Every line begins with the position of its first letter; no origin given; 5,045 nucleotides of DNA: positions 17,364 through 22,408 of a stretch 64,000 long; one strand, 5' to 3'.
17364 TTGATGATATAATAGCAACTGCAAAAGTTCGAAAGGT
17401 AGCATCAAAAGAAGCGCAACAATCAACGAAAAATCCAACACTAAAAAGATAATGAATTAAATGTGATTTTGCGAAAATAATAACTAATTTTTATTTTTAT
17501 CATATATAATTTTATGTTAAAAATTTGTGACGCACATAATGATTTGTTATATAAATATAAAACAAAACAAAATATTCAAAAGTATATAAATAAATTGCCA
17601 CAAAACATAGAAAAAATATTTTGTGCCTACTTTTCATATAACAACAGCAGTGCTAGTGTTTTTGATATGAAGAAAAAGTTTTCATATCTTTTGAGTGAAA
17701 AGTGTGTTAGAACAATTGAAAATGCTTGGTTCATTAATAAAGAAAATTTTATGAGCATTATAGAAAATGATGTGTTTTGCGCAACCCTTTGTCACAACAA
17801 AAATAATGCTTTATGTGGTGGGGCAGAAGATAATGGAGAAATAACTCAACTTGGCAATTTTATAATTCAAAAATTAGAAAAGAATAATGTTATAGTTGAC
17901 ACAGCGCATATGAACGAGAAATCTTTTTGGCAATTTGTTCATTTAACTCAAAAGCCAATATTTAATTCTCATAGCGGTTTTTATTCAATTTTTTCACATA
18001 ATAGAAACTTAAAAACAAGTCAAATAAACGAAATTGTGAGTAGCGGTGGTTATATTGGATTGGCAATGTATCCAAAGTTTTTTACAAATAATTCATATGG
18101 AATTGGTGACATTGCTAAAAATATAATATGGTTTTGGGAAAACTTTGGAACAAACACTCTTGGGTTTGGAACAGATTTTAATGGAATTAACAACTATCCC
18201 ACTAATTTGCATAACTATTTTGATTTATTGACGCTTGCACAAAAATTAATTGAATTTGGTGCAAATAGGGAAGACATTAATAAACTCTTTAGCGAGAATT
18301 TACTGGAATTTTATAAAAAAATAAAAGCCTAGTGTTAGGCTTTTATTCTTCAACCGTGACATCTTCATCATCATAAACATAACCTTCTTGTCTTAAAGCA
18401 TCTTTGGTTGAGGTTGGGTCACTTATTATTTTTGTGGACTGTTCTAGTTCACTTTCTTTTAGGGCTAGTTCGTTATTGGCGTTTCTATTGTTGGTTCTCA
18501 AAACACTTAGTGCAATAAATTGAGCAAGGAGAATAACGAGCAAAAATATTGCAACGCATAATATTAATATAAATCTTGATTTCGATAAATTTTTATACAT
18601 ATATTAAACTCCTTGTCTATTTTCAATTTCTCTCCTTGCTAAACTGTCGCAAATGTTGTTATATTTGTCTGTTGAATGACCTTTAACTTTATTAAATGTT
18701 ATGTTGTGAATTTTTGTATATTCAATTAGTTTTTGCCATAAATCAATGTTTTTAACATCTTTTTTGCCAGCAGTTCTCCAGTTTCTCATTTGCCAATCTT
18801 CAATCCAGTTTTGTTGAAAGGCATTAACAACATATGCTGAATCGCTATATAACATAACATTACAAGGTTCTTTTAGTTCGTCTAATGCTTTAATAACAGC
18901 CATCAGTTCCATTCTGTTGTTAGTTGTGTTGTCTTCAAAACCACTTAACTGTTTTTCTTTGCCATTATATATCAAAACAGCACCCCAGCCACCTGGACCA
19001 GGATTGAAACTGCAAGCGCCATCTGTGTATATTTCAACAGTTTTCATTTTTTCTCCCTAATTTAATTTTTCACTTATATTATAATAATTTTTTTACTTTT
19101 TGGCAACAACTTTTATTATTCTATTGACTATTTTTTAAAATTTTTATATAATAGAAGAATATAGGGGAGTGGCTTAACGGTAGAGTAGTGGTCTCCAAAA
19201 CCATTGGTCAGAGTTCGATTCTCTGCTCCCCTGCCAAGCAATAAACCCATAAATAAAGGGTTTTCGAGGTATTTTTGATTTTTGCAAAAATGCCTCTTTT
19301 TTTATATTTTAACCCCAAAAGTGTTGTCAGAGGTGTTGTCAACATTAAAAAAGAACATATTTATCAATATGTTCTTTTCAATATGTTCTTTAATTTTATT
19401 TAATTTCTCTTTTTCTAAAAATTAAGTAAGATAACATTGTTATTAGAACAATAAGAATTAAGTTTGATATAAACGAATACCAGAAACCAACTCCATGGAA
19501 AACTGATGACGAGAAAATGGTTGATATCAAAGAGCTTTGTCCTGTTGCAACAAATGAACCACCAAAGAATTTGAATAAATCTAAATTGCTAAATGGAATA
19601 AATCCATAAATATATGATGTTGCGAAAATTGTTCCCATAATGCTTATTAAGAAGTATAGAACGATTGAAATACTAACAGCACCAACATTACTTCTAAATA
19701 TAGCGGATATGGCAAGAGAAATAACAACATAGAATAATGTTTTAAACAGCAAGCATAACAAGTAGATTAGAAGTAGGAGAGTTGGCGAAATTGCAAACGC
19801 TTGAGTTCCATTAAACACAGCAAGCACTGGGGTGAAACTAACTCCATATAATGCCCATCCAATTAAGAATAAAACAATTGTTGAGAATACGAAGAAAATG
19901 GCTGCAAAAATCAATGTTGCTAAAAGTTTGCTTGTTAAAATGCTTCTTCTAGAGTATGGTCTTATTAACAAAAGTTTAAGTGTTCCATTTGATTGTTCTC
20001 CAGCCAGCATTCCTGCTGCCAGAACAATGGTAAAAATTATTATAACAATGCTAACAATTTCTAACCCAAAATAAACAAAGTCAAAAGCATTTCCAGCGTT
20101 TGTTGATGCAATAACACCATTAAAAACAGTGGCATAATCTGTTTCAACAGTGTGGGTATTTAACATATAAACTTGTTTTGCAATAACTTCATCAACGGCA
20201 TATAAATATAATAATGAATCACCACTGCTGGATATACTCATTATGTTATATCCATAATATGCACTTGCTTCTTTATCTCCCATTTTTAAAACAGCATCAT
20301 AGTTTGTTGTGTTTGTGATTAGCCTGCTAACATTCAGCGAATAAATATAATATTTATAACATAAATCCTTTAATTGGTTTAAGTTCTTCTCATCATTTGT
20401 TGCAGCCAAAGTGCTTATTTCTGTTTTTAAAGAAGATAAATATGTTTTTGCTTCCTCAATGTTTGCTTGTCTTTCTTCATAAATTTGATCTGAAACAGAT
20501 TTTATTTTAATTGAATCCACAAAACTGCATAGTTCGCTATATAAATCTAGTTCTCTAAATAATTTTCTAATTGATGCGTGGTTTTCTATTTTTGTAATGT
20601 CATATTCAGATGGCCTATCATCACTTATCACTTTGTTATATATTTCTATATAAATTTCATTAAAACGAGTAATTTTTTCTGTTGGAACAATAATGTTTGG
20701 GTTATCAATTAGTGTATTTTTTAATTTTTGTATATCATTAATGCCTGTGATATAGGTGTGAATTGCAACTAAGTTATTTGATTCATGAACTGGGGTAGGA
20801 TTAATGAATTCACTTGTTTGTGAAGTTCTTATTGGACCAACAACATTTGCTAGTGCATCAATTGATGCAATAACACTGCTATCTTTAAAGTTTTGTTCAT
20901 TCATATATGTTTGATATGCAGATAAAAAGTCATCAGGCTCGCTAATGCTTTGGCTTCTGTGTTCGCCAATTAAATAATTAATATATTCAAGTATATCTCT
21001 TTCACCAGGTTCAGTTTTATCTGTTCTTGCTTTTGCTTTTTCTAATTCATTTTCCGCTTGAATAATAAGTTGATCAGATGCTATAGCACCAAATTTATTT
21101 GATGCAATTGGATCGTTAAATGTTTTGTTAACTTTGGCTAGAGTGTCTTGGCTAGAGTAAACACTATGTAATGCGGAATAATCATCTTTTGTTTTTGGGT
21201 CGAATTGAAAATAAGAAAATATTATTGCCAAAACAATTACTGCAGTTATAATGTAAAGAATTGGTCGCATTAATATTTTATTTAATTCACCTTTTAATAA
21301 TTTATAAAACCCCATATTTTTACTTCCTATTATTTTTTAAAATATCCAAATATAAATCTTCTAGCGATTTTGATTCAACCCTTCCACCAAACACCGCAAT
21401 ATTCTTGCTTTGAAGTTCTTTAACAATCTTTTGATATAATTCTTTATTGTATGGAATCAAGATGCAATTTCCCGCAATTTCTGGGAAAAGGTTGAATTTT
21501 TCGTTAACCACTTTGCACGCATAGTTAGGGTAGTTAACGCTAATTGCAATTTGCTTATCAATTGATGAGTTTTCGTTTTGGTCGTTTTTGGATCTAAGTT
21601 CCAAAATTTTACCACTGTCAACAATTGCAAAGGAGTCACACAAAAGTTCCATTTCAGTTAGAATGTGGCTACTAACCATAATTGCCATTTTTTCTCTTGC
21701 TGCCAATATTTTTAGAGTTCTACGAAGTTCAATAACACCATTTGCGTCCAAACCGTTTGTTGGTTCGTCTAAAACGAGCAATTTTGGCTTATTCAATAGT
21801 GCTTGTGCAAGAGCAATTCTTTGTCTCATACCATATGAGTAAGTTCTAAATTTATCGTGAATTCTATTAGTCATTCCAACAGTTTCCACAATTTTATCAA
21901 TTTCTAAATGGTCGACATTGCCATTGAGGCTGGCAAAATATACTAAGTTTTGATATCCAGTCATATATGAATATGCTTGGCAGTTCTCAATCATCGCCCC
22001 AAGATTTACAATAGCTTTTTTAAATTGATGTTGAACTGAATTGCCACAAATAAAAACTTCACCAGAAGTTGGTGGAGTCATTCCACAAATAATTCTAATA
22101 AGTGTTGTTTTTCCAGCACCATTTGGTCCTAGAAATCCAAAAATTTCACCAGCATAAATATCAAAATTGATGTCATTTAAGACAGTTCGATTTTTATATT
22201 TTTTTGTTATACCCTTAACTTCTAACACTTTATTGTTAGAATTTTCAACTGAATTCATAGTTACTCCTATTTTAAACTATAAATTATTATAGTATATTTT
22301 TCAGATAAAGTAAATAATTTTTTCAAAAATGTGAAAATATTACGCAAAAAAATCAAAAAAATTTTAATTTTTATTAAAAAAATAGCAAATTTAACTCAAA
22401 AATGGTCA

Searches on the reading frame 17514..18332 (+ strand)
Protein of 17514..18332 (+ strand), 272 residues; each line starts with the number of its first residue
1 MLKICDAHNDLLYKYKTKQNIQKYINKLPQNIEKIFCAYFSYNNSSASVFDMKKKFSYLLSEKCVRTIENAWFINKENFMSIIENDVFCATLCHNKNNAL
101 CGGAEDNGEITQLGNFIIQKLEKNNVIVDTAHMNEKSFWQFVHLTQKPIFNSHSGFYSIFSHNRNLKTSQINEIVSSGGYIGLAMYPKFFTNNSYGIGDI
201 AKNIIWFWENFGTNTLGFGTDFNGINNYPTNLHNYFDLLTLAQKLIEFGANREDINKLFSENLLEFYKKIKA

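Call 54: search_protein_families(library=pfam, proteins=[window:17514-18332:+], max_evalue=0.001)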
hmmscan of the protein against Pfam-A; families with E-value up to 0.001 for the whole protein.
window:17514-18332:+ (272 aa): 1 family
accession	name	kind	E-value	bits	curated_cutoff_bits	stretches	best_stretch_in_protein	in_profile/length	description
PF01244.27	Peptidase_M19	-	6.3e-43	147.6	26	1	67-267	110-317/319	Membrane dipeptidase (Peptidase family M19)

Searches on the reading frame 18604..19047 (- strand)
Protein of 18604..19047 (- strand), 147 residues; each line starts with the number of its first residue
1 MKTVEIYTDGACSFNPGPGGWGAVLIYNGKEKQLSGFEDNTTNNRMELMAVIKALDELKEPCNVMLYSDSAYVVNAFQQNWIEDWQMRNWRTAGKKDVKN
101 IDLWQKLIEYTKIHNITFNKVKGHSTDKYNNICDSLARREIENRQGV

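Call 54: search_protein_families(library=pfam, proteins=[window:18604-19047:-], max_evalue=0.001)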
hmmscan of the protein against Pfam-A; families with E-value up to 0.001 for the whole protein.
window:18604-19047:- (147 aa): 1 family
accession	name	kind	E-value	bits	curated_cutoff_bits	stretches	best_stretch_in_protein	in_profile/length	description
PF00075.30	RNase_H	-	6.3e-45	153.2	25.8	1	2-141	2-140/141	RNase H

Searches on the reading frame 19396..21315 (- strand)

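Call 24: search_protein_families(library=pfam, proteins=[window:19396-21315:-], max_evalue=0.001)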
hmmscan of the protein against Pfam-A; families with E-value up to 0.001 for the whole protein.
window:19396-21315:- (639 aa): 3 families
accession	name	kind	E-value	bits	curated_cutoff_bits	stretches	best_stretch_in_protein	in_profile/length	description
PF12679.13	ABC2_membrane_2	-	4.3e-22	79.1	27.2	1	268-637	72-282/283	ABC-2 family transporter protein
PF12730.13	ABC2_membrane_4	-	1.5e-10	41.8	27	1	406-537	42-172/179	ABC-2 family transporter protein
PF12698.13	ABC2_membrane_3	-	4.4e-05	23.2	31.6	1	277-630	57-346/347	ABC-2 family transporter protein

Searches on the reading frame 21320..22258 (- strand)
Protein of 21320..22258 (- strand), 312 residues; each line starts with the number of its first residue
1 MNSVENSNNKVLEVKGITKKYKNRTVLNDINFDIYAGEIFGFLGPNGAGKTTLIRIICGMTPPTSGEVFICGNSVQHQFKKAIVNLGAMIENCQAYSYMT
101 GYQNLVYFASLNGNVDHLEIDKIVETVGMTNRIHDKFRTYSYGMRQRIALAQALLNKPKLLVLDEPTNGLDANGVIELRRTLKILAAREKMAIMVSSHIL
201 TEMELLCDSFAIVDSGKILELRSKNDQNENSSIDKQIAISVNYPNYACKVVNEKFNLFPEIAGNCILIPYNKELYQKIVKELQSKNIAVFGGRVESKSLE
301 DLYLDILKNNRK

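Call 24: search_protein_families(library=pfam, proteins=[window:21320-22258:-], max_evalue=0.001)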
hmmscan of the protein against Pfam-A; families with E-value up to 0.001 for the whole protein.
window:21320-22258:- (312 aa): 3 families
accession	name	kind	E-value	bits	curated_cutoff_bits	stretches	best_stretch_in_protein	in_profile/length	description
PF00005.33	ABC_tran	-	7.1e-33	114.6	25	1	27-168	1-137/137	ABC transporter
PF13304.12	AAA_21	-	8.3e-12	46.2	27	1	104-201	202-301/304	AAA domain, putative AbiEii toxin, Type IV TA system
PF13476.12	AAA_23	-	0.00014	23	27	1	29-59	14-41/201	AAA domain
